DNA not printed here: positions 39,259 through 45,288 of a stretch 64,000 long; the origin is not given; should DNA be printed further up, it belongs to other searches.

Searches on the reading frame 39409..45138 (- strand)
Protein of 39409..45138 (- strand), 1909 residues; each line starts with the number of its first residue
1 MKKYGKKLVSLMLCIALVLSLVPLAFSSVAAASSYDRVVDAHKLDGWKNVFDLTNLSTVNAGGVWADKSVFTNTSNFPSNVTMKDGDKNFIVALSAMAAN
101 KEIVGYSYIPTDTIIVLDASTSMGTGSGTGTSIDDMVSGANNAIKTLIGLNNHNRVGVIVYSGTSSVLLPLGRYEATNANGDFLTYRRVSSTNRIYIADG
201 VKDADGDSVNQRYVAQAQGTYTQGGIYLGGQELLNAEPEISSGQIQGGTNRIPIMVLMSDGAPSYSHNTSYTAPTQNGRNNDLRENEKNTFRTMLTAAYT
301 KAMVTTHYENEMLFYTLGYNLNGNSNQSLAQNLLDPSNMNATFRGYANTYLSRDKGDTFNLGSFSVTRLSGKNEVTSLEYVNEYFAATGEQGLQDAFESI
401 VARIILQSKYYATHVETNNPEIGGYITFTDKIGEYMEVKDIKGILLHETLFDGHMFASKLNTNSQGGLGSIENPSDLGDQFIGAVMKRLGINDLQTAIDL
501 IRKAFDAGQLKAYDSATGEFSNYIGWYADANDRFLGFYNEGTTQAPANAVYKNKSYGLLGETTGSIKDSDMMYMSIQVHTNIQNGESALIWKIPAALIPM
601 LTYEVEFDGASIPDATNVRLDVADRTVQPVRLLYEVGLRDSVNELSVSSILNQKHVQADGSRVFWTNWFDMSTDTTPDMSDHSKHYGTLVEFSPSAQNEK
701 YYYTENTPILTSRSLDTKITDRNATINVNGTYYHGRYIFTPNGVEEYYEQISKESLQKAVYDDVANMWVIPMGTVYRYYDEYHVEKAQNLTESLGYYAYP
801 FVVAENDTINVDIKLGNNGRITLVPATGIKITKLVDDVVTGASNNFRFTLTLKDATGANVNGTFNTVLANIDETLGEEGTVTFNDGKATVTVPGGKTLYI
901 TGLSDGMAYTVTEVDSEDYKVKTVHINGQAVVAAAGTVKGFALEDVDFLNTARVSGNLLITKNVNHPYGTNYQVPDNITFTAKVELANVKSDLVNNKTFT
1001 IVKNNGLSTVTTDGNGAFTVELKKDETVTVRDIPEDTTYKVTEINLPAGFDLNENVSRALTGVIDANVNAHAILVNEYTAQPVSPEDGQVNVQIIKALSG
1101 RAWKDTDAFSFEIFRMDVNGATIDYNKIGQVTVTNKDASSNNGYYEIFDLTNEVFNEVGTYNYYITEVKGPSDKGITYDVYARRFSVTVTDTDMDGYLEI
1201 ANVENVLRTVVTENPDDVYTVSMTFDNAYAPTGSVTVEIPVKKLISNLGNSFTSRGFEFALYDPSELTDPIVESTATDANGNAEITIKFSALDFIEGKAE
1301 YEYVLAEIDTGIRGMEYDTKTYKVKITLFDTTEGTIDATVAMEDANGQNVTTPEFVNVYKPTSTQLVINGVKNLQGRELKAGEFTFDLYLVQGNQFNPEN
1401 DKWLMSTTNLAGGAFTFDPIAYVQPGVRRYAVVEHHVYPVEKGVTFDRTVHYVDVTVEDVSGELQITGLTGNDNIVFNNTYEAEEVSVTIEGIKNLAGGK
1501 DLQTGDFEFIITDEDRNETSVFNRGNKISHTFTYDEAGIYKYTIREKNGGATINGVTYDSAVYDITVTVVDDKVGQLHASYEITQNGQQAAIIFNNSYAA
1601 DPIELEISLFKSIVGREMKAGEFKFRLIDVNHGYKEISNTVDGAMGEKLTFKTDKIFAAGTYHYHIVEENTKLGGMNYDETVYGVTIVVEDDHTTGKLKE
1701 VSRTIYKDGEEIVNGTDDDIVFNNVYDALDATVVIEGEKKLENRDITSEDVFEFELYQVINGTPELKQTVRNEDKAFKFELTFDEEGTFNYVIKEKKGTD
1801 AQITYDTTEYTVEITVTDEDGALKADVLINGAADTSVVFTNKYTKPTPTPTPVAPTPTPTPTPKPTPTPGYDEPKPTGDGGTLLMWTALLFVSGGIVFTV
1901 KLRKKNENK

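Call 58: search_protein_families(library=pfam, proteins=[window:39409-45138:-])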
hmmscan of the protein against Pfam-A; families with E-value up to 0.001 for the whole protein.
window:39409-45138:- (1909 aa): 3 families
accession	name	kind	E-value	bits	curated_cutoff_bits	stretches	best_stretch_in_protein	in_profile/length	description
PF12892.13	FctA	-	3.9e-86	286.2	22.1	6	1491-1599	2-120/120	Spy0128-like isopeptide containing domain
PF24547.1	DUF7601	-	9.7e-22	78.2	27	2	829-931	3-102/116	Domain of unknown function (DUF7601)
PF13519.12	VWA_2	-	1.3e-07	32.6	27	1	113-173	1-57/107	von Willebrand factor type A domain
